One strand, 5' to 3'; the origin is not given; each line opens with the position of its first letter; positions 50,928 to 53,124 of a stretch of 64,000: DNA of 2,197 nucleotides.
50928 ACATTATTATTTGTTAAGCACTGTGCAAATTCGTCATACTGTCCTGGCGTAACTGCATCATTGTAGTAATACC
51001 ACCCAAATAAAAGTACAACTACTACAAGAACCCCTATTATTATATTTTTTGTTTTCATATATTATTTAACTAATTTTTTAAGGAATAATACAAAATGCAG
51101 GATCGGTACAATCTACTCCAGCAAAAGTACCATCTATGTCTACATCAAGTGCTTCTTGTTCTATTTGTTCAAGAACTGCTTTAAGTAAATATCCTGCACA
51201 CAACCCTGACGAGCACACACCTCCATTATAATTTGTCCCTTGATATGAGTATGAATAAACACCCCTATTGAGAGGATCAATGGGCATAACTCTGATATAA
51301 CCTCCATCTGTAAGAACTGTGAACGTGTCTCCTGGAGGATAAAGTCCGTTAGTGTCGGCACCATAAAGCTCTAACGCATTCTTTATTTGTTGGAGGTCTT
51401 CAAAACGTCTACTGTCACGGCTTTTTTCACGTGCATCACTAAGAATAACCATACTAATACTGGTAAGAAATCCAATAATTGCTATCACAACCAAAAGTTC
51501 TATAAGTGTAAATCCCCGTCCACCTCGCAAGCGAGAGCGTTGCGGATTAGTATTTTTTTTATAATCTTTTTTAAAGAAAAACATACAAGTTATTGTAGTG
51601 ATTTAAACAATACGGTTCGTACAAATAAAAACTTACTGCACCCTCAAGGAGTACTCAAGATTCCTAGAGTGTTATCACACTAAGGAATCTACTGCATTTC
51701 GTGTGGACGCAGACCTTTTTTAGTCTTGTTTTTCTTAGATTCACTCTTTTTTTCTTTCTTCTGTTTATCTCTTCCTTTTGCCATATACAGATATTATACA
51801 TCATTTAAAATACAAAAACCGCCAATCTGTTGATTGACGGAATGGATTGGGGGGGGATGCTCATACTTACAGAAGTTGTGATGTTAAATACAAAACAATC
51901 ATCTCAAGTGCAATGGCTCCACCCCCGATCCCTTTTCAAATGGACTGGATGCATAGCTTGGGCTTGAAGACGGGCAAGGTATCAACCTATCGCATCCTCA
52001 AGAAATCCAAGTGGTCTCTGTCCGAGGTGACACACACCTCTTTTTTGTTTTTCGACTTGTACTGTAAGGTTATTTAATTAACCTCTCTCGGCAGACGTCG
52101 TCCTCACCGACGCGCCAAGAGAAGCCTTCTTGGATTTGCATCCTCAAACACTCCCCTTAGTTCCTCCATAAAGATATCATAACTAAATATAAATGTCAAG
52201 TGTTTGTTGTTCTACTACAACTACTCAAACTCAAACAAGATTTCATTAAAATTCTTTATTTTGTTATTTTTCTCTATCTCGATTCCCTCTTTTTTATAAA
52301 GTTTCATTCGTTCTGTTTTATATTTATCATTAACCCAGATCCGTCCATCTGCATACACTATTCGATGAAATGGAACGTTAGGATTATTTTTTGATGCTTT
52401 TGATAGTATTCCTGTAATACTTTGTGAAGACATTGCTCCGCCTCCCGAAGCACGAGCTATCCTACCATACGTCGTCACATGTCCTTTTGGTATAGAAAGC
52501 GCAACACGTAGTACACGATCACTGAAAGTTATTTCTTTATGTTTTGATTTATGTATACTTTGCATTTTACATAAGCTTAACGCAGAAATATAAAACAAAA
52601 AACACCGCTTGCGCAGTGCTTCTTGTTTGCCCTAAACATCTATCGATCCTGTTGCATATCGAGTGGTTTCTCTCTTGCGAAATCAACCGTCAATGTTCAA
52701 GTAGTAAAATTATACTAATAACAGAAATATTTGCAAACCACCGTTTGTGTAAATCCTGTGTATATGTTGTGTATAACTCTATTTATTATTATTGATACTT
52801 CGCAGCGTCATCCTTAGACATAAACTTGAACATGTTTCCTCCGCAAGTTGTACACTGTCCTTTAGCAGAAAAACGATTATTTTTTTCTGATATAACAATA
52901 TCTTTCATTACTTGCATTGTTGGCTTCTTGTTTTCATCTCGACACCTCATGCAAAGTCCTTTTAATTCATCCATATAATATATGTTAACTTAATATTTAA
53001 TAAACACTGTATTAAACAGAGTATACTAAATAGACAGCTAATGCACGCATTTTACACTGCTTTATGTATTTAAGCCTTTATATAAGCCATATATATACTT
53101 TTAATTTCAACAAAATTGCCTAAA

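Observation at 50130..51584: Dedicated BdbC/DsbB plus thioredoxin-like oxidase immediately upstream of a Cys-rich type IV pilin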

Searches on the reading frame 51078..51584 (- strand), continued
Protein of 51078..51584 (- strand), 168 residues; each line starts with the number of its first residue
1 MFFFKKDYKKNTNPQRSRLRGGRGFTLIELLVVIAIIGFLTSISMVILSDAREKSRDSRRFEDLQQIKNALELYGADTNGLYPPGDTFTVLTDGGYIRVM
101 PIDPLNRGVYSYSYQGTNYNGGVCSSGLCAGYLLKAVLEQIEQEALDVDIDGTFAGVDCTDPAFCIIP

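Call 66: find_encoding_contigs(protein=P0154, flank=6000, max_places=2)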
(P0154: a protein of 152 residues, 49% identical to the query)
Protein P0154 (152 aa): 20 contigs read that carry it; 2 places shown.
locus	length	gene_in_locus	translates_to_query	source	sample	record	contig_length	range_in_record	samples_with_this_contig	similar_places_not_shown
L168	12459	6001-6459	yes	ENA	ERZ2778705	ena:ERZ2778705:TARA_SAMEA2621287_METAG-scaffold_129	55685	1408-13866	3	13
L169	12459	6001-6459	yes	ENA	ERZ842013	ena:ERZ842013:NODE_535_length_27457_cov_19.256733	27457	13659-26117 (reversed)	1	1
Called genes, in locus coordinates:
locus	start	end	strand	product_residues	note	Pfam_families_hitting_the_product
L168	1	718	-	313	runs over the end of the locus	PF00781:DAGK_cat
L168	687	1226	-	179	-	PF01864:CarS-like, PF01148:CTP_transf_1 (weak)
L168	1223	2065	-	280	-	PF01435:Peptidase_M48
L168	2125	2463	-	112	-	-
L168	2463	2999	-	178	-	PF04011:LemA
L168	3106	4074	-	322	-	PF00389:2-Hacid_dh, PF02826:2-Hacid_dh_C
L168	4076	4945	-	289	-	PF01116:F_bP_aldolase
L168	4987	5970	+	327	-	PF00294:PfkB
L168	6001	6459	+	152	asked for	PF07963:N_methyl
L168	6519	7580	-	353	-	PF02779:Transket_pyr, PF02780:Transketolase_C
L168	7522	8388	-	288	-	PF13292:DXP_synthase_N, PF00456:Transketolase_N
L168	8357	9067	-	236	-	PF00834:Ribul_P_3_epim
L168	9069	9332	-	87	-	-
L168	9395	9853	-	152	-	PF02502:LacAB_rpiB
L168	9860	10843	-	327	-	PF00044:Gp_dh_N, PF02800:Gp_dh_C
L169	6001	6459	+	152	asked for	PF07963:N_methyl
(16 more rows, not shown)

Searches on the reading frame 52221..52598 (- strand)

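Call 3: search_protein_families(library=pfam, proteins=[window:52221-52598:-], max_evalue=0.01)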
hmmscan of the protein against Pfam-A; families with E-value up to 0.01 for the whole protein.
window:52221-52598:- (125 aa): 1 family
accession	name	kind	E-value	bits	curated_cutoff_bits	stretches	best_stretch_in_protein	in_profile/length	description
PF01035.26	DNA_binding_1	-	8.1e-13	48.5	27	1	25-106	2-81/81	6-O-methylguanine DNA methyltransferase, DNA binding domain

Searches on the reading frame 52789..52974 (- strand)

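Call 39: search_protein_families(library=pfam, proteins=[window:52789-52974:-], max_evalue=0.01)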
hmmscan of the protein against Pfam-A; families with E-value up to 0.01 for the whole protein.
window:52789-52974:- (61 aa): 2 families
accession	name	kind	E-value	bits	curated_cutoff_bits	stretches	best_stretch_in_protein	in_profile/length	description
PF18930.5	DUF5679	-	2.4e-05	24.8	27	1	8-51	2-40/40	Domain of unknown function (DUF5679)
PF14260.11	zf-C4pol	-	0.0054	17.4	28.9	1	5-48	10-53/70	C4-type zinc-finger of DNA polymerase delta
